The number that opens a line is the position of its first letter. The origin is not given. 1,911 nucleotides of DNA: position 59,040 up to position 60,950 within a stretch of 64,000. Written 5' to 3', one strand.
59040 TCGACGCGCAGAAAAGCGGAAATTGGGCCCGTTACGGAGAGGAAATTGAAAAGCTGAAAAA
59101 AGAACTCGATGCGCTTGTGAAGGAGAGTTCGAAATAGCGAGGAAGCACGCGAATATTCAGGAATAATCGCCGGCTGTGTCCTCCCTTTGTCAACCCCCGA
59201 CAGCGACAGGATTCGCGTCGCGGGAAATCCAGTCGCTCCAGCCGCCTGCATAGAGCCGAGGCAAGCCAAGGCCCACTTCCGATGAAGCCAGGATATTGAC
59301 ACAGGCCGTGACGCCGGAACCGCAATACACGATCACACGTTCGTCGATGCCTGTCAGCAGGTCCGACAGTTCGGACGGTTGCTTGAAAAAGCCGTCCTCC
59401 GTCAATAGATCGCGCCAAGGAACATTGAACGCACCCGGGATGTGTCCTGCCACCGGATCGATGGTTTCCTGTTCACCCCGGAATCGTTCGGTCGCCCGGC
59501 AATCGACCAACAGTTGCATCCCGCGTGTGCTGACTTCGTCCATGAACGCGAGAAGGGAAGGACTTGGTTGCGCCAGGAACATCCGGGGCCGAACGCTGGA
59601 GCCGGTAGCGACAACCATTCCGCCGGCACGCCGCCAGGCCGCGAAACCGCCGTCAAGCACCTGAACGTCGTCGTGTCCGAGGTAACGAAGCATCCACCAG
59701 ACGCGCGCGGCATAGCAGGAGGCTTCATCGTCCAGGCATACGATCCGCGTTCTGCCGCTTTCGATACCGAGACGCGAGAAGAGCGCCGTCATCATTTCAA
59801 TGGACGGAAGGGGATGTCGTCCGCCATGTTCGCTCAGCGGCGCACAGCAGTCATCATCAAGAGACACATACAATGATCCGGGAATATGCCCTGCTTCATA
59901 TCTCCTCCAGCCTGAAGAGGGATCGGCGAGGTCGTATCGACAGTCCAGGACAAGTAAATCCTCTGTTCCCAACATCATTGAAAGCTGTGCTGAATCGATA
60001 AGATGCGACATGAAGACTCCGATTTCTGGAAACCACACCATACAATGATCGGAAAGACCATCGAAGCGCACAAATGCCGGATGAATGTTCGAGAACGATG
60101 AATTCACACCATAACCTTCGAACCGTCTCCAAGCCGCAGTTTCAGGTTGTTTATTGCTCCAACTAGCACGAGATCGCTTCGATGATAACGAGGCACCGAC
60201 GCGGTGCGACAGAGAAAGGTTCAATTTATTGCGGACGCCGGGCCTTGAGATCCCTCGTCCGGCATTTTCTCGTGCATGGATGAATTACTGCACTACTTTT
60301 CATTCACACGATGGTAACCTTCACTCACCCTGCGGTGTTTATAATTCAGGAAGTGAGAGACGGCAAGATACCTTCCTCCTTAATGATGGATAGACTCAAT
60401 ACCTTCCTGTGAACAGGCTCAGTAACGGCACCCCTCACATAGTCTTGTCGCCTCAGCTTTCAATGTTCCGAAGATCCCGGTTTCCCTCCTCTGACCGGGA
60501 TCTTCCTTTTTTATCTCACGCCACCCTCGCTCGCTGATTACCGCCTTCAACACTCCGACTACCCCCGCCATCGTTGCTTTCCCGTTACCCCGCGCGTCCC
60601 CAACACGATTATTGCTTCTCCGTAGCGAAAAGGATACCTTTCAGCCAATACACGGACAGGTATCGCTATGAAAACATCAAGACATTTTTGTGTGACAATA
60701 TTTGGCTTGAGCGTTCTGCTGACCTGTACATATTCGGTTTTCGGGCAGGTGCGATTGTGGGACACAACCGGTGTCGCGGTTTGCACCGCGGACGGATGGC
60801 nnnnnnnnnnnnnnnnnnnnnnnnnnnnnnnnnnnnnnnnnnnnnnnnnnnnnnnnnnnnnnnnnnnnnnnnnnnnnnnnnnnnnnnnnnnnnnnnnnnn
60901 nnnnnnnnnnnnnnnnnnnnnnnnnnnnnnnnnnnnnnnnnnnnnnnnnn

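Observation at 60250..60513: Non-coding leader or small-RNA candidate ending in a perfect 12-bp-stem terminator, upstream of the propeller-protein gene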

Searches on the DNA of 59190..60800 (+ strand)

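Call 3: search_rna_families(source=window, start=59900, end=60800, threshold=evalue, max_evalue=10, show_alignments=3)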
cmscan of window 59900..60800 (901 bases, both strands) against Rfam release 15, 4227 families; matches with E-value up to 10: 5.
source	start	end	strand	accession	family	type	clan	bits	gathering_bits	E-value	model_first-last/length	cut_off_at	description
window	60421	60509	+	RF01066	6C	Cis-reg;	-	26.5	47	0.34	1-75/75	no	6C RNA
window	60475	60514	+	RF02837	anti-hemB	Gene; sRNA;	-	16.7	49.5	0.42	1-81/81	no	Burkholderia RNA 7 (anti-hemB)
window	60310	60411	-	RF02222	sX2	Gene; sRNA;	-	14.8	40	2.2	1-110/110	no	Xanthomonas sRNA sX2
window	60091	60129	+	RF00276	SNORD52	Gene; snRNA; snoRNA; CD-box;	CL00063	14.1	45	7.6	1-67/67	no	Small nucleolar RNA SNORD52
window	60471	60504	-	RF02687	RAGATH-8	Gene; sRNA;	-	10.1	86.7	4.9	1-276/276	no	RAGATH-8 RNA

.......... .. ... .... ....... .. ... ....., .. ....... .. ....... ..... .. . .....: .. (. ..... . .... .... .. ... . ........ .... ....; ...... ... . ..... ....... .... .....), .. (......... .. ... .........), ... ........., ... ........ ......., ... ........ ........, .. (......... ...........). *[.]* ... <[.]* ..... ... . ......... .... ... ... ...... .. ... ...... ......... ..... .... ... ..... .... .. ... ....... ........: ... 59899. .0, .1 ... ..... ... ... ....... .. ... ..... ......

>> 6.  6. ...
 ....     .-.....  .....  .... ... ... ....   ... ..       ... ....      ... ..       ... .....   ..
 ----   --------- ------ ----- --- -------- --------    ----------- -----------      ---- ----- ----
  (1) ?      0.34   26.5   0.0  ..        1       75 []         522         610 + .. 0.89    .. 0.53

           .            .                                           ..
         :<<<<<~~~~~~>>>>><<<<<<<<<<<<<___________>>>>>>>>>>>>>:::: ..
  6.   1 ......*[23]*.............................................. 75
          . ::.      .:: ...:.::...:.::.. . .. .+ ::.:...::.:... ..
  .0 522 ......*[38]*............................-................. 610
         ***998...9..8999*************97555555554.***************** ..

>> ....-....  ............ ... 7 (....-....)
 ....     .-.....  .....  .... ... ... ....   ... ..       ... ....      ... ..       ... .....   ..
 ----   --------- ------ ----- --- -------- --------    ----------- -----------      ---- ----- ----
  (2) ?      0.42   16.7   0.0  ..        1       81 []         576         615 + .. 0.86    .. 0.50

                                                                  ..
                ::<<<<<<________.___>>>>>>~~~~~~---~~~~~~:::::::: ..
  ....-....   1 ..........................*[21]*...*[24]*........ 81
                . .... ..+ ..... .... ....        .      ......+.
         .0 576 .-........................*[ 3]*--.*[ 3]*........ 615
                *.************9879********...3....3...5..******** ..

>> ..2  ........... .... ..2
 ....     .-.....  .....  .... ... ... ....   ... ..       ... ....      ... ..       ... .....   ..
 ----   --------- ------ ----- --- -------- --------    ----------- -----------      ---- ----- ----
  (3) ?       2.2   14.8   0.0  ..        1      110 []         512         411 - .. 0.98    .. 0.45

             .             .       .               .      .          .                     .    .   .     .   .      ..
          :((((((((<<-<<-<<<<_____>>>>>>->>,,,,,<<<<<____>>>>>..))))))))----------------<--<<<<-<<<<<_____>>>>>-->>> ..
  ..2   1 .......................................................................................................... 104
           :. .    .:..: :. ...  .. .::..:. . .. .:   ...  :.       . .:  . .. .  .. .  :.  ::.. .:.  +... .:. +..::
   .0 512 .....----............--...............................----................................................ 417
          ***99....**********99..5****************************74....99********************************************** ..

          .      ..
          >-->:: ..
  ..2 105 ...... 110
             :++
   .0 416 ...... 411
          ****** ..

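Call 51: build_rna_model(alignment_id=A7, structure=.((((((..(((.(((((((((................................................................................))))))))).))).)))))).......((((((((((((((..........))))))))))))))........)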
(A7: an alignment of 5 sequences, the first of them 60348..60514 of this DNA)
Model R1 built from alignment A7 (5 sequences, 175 columns); structure: as given.
model positions 168; base pairs 32; branch points 1; effective number of sequences 1.31; information 0.589 bits per position. Calibrated on 0.2 Mb of random sequence (short: E-values are rough).
structure used (alignment columns):
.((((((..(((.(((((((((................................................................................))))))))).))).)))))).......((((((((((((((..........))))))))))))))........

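Call 53: search_with_rna_model(model_id=R1, sources=[window, L001, L002, L003, L004, L005, L016, L023, L029, L032, L036, L052, L068, L071, L072, L074, L075, L076, L077, L078, L079, L080, L081, L082, L083, L084, L085, L086, L087, L088], max_evalue=1, make_alignment=true)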
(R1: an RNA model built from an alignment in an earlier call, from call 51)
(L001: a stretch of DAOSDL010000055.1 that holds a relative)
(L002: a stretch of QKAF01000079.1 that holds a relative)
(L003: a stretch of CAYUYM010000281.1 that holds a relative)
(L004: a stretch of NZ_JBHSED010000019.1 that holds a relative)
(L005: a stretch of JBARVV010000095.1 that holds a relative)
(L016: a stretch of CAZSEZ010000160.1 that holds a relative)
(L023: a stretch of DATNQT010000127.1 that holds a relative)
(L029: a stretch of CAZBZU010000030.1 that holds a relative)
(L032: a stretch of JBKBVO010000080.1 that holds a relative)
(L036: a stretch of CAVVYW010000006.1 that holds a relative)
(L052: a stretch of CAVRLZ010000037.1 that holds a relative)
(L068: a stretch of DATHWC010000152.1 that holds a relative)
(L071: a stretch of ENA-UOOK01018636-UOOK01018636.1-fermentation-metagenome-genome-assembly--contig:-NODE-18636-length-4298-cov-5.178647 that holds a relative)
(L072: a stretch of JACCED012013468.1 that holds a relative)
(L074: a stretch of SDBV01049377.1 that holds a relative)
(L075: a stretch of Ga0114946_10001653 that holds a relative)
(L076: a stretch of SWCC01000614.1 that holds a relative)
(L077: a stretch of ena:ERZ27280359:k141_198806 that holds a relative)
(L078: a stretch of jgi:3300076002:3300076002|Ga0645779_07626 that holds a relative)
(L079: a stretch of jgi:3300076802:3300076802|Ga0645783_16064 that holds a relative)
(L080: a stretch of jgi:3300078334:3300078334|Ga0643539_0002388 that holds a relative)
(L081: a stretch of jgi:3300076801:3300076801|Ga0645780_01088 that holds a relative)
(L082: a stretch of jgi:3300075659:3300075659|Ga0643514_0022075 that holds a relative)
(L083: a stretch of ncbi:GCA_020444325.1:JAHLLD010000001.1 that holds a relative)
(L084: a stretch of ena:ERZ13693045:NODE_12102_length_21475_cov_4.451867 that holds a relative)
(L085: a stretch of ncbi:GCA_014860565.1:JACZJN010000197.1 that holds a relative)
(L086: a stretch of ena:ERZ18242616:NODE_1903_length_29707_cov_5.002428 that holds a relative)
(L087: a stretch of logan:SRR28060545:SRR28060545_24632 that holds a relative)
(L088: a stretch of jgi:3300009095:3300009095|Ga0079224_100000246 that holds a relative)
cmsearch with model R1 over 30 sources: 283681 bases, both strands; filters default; matches with E-value up to 1: 13.
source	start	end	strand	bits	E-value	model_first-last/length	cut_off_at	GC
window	60348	60514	+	192.5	5.8e-49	1-168/168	no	0.49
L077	371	542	-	188.9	5.3e-48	1-168/168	no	0.49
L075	2972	3140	+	184.6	7.2e-47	1-168/168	no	0.47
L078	2437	2604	-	184.2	9.4e-47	1-168/168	no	0.43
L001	5661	5828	-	169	9.8e-43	1-168/168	no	0.51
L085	2670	2834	-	137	3.1e-34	1-168/168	no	0.47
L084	1043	1208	-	132.7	4.3e-33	1-168/168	no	0.48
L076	1570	1733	+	131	1.2e-32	1-168/168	no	0.47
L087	2711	2874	-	127.3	1.1e-31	1-168/168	no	0.48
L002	5624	5787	-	123.3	1.4e-30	1-168/168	no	0.51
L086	1163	1325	-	117.3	5.2e-29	1-168/168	no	0.52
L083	2587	2751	-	103.7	2.1e-25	1-168/168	no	0.48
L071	1625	1814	-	15.2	0.063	1-168/168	no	0.41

Alignment A8: 13 matches aligned to the model, 252 columns, each read 5' to 3' on its own strand. Consensus structure (alignment columns), stored with it:
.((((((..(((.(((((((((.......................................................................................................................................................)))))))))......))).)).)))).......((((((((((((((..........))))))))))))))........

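Call 54: search_with_rna_model(model_id=R1, sources=[window, L001, L002, L075, L076, L077, L078, L083, L084, L085, L086, L087], max_evalue=1e-10, make_alignment=true)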
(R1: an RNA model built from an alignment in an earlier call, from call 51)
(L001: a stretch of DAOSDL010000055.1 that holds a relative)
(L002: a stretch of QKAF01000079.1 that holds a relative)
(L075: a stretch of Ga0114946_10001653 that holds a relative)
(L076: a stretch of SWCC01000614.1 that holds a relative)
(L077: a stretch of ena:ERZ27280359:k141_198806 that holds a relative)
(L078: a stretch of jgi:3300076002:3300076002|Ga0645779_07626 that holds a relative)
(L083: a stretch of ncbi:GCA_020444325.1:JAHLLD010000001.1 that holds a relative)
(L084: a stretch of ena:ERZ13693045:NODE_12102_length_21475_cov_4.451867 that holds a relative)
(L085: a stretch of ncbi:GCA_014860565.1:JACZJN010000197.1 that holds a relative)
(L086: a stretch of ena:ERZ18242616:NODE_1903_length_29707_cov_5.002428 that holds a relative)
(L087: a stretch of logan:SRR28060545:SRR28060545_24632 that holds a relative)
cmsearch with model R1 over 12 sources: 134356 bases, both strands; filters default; matches with E-value up to 1e-10: 12.
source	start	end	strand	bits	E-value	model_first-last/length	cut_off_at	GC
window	60348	60514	+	192.5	2.8e-49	1-168/168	no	0.49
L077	371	542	-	188.9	2.5e-48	1-168/168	no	0.49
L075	2972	3140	+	184.6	3.4e-47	1-168/168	no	0.47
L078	2437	2604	-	184.2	4.4e-47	1-168/168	no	0.43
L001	5661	5828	-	169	4.6e-43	1-168/168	no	0.51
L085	2670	2834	-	137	1.5e-34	1-168/168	no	0.47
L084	1043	1208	-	132.7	2e-33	1-168/168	no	0.48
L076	1570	1733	+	131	5.8e-33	1-168/168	no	0.47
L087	2711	2874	-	127.3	5.4e-32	1-168/168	no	0.48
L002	5624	5787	-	123.3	6.5e-31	1-168/168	no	0.51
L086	1163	1325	-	117.3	2.5e-29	1-168/168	no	0.52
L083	2587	2751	-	103.7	1e-25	1-168/168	no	0.48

Alignment A9: 12 matches aligned to the model, 186 columns, each read 5' to 3' on its own strand. Consensus structure (alignment columns), stored with it:
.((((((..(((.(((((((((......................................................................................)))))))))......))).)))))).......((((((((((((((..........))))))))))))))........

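Call 59: search_rna_families(sources=[L076, L077, L084, L075, L001], threshold=evalue, max_evalue=5)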
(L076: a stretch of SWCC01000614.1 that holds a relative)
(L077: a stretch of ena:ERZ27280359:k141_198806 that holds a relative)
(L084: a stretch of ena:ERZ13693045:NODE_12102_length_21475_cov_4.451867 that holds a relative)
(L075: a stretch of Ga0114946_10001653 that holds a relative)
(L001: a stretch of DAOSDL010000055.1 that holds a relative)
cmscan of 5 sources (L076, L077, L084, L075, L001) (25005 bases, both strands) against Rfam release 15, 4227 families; matches with E-value up to 5: 4.
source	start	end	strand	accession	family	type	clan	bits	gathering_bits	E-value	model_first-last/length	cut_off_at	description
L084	2165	2238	-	RF01772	rnk_pseudo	Cis-reg; leader;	-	32.3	55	0.058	1-108/108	no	Pseudomonas rnk leader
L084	2153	2229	-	RF02621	BSnc120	Gene; sRNA;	-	23.9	114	0.21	1-88/88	no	Brucella sRNA 120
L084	2170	2210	-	RF00106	RNAI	Gene; antisense;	-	22.1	47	3.7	1-102/102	no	RNAI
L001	5660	5700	-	RF02837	anti-hemB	Gene; sRNA;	-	18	49.5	4.9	1-81/81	no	Burkholderia RNA 7 (anti-hemB)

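Call 88: search_with_rna_model(model_id=R1, sources=[L089], max_evalue=10, filters=off)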
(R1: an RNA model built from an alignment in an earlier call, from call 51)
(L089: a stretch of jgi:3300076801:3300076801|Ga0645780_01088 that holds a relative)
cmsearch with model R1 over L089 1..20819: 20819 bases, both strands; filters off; matches with E-value up to 10: 15.
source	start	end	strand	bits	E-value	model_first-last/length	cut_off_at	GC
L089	6425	6573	+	10.5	0.079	1-168/168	no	0.54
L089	6921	7052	-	8.4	0.29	1-168/168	no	0.52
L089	19592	19715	-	7.9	0.39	1-168/168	no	0.6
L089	6533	6571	-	7.6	0.48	117-160/168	no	0.44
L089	17235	17300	+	7.5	0.5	1-168/168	no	0.58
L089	1815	1869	-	5.6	1.6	1-168/168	no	0.58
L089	10764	10868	-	5.5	1.7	1-168/168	no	0.54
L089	4395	4473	-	4.3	3.6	1-168/168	no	0.37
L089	17264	17292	-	4.1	4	124-159/168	no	0.52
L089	13805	13869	-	4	4.3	1-168/168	no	0.43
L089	7703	7726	+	3.9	4.5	130-153/168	no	0.79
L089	5847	5872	-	3.5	6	70-95/168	no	0.46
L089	7477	7518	+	3.2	6.9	1-168/168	no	0.33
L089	16603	16693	-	3.1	7.5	1-168/168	no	0.47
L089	17628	17653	-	2.8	8.9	71-95/168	no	0.54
